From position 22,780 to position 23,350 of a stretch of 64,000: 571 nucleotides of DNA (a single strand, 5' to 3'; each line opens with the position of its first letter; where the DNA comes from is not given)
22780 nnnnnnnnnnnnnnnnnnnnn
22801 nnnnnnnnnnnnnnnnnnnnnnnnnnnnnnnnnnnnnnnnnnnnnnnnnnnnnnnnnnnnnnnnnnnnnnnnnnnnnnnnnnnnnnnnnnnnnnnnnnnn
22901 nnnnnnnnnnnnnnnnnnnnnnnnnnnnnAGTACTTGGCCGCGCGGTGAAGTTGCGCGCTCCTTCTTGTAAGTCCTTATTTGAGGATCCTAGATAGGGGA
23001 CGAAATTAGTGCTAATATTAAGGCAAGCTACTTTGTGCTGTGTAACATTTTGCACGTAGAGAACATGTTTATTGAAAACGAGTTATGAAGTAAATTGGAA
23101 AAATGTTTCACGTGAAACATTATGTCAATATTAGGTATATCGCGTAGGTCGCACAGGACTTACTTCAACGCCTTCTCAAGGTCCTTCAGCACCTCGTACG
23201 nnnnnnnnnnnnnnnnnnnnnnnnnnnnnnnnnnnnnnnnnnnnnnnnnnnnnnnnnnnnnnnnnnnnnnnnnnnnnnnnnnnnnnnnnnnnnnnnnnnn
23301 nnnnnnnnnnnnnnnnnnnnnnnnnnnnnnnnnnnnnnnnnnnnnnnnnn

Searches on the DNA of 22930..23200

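Call 13: search_rna_families(source=window, start=22930, end=23200, threshold=evalue, max_evalue=10)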
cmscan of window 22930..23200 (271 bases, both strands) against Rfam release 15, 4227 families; matches with E-value up to 10: 0.
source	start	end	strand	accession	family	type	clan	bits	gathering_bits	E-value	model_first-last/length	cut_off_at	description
